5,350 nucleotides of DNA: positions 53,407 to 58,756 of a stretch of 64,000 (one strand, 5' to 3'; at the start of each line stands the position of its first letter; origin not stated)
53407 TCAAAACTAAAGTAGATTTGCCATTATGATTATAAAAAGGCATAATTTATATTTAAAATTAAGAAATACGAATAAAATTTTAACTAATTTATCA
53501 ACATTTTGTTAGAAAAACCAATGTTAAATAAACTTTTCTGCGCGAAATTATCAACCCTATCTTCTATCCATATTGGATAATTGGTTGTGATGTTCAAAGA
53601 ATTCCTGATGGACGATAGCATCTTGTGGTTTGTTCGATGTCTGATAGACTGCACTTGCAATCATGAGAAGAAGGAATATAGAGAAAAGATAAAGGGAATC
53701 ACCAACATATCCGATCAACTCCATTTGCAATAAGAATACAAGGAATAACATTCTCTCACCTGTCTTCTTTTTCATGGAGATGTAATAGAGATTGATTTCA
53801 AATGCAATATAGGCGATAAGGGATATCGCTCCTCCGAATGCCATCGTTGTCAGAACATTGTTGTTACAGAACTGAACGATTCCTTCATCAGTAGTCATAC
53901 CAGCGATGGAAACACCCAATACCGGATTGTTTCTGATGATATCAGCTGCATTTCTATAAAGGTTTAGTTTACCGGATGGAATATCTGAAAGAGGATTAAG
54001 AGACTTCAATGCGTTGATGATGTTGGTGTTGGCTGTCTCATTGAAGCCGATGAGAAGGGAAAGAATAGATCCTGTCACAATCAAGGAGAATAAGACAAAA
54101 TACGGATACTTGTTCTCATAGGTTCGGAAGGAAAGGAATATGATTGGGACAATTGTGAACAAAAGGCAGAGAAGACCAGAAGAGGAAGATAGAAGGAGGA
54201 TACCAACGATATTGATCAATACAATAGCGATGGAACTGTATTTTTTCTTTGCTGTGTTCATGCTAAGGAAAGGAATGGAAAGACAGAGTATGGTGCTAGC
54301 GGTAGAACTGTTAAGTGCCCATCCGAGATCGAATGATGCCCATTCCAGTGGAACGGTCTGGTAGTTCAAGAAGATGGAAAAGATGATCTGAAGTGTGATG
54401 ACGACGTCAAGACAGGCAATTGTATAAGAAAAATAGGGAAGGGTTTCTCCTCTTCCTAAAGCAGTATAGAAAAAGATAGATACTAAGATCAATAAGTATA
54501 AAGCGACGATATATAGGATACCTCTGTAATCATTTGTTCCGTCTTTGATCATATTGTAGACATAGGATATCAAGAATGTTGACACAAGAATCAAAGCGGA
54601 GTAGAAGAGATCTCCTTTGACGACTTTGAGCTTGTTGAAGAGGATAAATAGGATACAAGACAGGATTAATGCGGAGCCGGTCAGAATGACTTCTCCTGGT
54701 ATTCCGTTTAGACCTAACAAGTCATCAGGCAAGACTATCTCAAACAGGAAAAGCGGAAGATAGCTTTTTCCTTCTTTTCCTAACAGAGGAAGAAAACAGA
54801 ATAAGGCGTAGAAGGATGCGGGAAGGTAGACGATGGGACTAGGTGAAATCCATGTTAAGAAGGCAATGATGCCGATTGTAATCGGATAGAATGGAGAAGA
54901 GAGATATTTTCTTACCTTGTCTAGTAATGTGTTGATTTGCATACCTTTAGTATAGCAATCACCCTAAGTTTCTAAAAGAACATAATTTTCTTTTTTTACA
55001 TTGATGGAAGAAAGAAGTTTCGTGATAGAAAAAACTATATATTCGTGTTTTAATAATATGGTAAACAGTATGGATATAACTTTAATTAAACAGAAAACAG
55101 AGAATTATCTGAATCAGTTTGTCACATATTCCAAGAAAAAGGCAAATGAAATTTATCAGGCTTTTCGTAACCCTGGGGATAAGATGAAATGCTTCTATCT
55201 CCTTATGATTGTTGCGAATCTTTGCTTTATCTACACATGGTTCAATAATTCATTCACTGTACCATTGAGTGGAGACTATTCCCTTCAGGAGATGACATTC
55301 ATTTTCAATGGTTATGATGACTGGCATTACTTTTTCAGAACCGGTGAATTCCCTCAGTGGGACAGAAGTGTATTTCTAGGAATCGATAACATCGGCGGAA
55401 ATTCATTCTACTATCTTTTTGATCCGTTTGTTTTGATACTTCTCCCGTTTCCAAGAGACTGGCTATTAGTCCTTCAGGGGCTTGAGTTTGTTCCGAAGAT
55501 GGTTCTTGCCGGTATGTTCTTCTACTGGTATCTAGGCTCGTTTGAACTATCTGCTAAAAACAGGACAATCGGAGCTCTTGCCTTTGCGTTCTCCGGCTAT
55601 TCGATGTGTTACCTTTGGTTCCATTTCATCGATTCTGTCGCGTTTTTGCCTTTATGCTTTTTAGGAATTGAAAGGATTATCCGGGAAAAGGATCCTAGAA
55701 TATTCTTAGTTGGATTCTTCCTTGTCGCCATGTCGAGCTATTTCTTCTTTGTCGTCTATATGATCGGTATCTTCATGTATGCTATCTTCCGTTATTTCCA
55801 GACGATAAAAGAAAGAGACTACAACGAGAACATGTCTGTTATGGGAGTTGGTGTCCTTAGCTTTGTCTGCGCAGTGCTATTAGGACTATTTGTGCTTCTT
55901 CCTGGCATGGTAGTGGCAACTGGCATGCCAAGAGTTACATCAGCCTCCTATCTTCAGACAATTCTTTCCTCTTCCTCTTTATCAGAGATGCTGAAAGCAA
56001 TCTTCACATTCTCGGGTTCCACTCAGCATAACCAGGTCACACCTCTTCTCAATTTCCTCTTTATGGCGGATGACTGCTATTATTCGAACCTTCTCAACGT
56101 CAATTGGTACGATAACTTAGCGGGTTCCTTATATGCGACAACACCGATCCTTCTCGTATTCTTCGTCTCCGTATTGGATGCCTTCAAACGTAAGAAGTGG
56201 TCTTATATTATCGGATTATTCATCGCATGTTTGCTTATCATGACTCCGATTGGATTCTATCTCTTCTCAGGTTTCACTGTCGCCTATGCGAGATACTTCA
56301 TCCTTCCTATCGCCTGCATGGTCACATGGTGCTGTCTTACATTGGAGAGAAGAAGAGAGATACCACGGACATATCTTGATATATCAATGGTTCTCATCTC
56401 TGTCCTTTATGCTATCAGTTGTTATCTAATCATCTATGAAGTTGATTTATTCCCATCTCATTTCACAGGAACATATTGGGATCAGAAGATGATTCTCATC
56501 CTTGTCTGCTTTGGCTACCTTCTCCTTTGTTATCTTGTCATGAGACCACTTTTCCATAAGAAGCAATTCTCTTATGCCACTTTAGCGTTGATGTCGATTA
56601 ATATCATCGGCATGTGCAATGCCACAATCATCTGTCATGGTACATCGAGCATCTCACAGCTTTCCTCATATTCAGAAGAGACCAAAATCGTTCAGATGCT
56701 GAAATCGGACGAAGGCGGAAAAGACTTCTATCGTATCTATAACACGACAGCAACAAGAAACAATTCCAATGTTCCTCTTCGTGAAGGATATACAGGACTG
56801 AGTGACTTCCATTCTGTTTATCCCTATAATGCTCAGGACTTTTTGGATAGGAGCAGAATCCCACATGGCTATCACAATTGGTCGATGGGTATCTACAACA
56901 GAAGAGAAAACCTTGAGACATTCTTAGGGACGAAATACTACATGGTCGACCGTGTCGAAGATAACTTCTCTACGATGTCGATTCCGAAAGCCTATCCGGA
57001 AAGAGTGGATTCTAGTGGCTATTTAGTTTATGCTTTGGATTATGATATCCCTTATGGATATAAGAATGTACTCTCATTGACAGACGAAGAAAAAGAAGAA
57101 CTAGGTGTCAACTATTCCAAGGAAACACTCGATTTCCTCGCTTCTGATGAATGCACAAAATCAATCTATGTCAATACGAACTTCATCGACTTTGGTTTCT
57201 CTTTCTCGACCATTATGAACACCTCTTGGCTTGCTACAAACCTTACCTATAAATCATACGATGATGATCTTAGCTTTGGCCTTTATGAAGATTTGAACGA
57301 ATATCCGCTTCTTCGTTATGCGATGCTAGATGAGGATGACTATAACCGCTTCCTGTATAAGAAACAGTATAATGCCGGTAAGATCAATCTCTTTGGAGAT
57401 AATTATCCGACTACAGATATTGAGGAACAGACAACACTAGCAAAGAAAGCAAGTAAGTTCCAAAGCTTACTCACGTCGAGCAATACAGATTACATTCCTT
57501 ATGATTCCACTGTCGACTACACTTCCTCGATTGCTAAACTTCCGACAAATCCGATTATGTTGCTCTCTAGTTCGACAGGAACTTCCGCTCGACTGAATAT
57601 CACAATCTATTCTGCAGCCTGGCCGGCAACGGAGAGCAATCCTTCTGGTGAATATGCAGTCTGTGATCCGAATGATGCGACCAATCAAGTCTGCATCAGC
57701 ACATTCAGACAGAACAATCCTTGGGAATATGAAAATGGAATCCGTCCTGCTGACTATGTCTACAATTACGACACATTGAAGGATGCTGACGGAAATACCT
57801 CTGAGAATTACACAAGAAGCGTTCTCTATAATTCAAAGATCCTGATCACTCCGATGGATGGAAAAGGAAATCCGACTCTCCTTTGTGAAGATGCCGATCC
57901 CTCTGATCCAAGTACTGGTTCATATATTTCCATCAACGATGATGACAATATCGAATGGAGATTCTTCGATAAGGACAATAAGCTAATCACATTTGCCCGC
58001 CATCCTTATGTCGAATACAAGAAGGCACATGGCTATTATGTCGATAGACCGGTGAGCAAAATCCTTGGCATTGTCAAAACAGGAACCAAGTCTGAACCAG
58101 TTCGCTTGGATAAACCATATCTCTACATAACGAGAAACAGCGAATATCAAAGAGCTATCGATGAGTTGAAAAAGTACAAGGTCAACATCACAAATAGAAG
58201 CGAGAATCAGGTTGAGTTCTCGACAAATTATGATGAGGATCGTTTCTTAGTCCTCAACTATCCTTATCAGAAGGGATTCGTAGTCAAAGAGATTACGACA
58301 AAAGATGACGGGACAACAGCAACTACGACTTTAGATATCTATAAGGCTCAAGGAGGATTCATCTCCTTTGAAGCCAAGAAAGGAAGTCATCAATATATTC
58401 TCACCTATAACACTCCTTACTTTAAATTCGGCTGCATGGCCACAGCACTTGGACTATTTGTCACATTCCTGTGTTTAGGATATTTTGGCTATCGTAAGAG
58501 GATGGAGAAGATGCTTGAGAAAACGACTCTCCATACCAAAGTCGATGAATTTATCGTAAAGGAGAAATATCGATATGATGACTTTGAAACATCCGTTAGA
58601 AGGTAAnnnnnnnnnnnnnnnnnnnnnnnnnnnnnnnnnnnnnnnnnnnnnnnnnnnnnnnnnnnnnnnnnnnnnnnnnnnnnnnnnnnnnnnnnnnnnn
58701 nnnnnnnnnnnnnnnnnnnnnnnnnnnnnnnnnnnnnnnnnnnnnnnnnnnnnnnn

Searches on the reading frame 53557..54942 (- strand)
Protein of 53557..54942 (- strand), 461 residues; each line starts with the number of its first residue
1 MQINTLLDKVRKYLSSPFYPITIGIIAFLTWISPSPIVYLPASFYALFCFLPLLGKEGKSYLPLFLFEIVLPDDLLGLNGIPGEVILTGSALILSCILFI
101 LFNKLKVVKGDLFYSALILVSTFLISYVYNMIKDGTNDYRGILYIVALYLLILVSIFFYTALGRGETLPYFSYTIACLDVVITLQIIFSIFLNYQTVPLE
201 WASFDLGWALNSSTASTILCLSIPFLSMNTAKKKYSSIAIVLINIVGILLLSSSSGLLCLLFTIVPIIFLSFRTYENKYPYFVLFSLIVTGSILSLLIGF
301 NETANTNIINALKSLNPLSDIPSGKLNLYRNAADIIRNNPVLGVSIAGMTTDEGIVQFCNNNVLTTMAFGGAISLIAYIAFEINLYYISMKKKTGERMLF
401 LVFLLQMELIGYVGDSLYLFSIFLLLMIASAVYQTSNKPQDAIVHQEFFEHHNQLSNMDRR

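Call 88: search_protein_families(library=pfam, proteins=[window:53557-54942:-], max_evalue=0.00001)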
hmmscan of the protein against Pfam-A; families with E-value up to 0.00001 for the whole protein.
window:53557-54942:- (461 aa): 1 family
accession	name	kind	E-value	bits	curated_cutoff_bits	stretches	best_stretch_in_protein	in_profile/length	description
PF04932.20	Wzy_C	-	2.6e-07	31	31.7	1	240-355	2-112/149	O-Antigen ligase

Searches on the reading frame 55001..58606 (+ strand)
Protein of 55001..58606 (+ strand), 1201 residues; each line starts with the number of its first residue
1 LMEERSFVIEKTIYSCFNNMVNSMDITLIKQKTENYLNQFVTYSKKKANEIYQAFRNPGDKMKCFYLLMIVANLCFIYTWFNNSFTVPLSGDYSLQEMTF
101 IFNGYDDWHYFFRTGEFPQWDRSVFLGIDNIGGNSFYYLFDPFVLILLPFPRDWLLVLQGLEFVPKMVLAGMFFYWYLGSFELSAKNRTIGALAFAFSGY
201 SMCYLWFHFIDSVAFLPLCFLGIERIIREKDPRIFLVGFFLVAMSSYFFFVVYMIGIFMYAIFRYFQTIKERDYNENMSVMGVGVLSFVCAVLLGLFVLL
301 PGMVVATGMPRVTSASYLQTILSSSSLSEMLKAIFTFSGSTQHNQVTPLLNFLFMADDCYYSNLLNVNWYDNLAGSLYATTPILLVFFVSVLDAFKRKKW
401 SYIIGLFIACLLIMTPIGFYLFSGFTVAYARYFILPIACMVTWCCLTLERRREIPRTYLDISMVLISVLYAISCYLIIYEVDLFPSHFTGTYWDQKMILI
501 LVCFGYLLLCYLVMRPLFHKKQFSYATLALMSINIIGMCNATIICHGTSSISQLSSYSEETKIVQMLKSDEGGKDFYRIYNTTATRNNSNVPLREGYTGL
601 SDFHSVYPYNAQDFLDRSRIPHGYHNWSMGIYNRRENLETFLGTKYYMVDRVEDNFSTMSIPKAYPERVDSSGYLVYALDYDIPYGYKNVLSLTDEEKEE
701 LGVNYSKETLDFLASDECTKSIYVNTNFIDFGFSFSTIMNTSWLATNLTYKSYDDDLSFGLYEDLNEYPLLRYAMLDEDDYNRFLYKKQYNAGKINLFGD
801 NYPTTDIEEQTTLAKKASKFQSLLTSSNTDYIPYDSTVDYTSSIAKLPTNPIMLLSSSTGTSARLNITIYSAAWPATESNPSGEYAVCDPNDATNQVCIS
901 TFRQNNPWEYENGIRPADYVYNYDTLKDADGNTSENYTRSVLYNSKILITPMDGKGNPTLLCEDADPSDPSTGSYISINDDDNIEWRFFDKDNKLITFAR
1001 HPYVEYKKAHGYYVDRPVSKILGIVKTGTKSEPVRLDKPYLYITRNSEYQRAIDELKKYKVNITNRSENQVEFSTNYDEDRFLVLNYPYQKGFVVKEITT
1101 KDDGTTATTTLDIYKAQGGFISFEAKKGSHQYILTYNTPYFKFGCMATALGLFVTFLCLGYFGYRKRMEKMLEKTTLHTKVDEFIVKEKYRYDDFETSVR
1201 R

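Call 88: search_protein_families(library=pfam, proteins=[window:55001-58606:+], max_evalue=0.00001)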
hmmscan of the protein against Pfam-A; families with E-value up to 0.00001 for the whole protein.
window:55001-58606:+ (1201 aa): 1 family
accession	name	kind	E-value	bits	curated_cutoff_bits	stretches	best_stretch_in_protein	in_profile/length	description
PF09586.16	YfhO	-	5.2e-48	164.5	28.5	3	371-697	276-602/835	Bacterial membrane protein YfhO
